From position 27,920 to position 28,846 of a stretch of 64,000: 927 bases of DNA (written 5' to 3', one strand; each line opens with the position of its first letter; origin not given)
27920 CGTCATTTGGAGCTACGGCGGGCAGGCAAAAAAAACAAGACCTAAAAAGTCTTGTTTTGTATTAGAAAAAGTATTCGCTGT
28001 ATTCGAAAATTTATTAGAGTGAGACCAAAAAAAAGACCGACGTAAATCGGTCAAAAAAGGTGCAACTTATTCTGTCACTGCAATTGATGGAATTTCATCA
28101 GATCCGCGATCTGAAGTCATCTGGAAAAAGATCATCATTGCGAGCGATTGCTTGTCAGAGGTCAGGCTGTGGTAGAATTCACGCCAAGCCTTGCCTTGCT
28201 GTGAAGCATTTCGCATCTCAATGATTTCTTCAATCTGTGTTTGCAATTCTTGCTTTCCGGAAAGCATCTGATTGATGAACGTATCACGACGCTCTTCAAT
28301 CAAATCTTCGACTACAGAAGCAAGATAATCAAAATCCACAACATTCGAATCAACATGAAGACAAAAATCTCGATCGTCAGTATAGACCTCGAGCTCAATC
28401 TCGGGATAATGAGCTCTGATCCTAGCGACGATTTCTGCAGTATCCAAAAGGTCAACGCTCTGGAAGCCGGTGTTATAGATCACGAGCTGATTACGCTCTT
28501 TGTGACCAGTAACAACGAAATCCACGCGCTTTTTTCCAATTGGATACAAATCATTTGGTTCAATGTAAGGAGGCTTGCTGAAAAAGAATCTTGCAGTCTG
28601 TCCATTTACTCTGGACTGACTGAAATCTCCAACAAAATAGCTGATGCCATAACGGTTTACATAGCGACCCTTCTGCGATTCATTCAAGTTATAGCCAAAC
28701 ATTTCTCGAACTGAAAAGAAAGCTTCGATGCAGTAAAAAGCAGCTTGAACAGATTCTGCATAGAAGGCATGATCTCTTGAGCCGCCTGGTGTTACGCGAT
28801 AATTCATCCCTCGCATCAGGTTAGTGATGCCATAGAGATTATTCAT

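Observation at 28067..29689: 540-aa DHH-motif protein with PDRD variant and about 370-aa unknown C-terminal region, compositionally foreign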

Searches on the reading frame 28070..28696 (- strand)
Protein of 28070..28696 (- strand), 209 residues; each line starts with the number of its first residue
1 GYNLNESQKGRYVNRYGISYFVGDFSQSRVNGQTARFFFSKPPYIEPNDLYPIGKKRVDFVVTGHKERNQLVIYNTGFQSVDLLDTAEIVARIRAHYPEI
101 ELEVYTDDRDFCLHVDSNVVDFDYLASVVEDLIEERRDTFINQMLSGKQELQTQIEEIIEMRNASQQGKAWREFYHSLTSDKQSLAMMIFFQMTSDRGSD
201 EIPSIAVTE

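Call 61: predict_structure(alignment_id=A4)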
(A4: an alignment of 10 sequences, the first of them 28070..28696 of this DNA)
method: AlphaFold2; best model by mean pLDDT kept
length: 209 residues; sequences in the alignment: 10
mean_pLDDT: 80.6   pTM: 0.69
mean pLDDT of the five models: 80.6, 77.2, 75.9, 74.5, 74.3
residues with pLDDT >= 90: 27; 70-90: 155; 50-70: 16; < 50: 11
segments of 3 or more residues with pLDDT < 50: 200-209
pLDDT, mean of each block of 10 residues (from residue 1): 81 88 85 81 82 86 85 82 87 84 66 80 92 92 79 87 85 86 78 63 42
secondary structure, 60 per line:
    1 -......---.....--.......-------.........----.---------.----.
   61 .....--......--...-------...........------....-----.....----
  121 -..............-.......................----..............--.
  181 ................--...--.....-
elements in order: H2-7 E11-15 E18-24 H32-40 E60-65 E68-73 H86-96 E103-106 E112-116 H122-135 H137-159 H164-177 H180-196 H204-208

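Call 63: fold_search(model_id=the predicted structure, library=pdb)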
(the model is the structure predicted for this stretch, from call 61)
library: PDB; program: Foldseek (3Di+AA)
matches with E <= 10: 681; with E <= 0.001: 0
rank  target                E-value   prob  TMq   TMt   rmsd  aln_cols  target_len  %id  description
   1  6eri_Az               1.0e-02  0.35  0.18  0.19  18.6       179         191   12  Structure of the chloroplast ribosome with chl-RRF and hibernation-promoting factor (released 2018-04-18)
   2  1wqf                  5.7e-02  0.20  0.18  0.20  16.6       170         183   12  Crystal structure of Ribosome recycling factor from Mycobacterium Tuberculosis (released 2005-02-22)
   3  4kc6                  5.7e-02  0.16  0.17  0.19  15.3       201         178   12  Crystal structure of C-terminal deletion mutant of ribosome recycling factor from Mycobacterium tuberculosis (released 2014-03-12)
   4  1ek8                  6.5e-02  0.21  0.19  0.21  20.9       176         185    8  CRYSTAL STRUCTURE OF THE RIBOSOME RECYCLING FACTOR (RRF) FROM ESCHERICHIA COLI (released 2001-03-07)
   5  7mwq_A                7.7e-02  0.28  0.17  0.17  18.0       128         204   14  Structure of De Novo designed beta sheet heterodimer LHD29A53/B53 (released 2022-01-19)
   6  4kdd                  9.8e-02  0.14  0.18  0.20  16.6       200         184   14  Structure of Mycobacterium tuberculosis ribosome recycling factor in presence of detergent (released 2014-03-12)
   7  8c41_A                1.0e-01  0.16  0.16  0.06  22.4       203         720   12  High resolution structure of the Streptococcus pneumoniae topoisomerase IV-DNA complex with the novel fluoroquinolone  (released 2024-01-10)
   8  4i3h_B                1.2e-01  0.13  0.17  0.04  24.8       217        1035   10  A three-gate structure of topoisomerase IV from Streptococcus pneumoniae (released 2013-08-28)
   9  9a5g_A                1.6e-01  0.20  0.20  0.22  19.3       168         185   12  Integrative model of RRF-YTWF by crosslinking MS and deep learning (released 2024-09-18)
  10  4kaw                  1.6e-01  0.15  0.18  0.20  16.5       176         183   13  Crystal structure of ribosome recycling factor mutant R39G from Mycobacterium tuberculosis (released 2014-03-19)
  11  3k9f_A                1.6e-01  0.12  0.16  0.09  22.4       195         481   13  Detailed structural insight into the quinolone-DNA cleavage complex of type IIA topoisomerases (released 2009-10-27)
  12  9a54_B                2.0e-01  0.08  0.15  0.05  26.4       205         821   11  Integrative model of GYRB-GYRA by crosslinking MS and deep learning (released 2024-09-18)
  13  7kld_A                2.3e-01  0.51  0.23  0.41   8.2       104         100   12  Crystal Structure of an Essential Ribosomal Processing Protease Prp from S. aureus in complex with a covalently linked (released 2021-09-01)
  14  1wqg                  2.3e-01  0.18  0.19  0.22  16.3       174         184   13  Crystal structure of ribosome recycling factor from Mycobacterium Tuberculosis (released 2005-02-22)
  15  7mwq_B                2.4e-01  0.20  0.19  0.20  17.8       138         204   14  Structure of De Novo designed beta sheet heterodimer LHD29A53/B53 (released 2022-01-19)
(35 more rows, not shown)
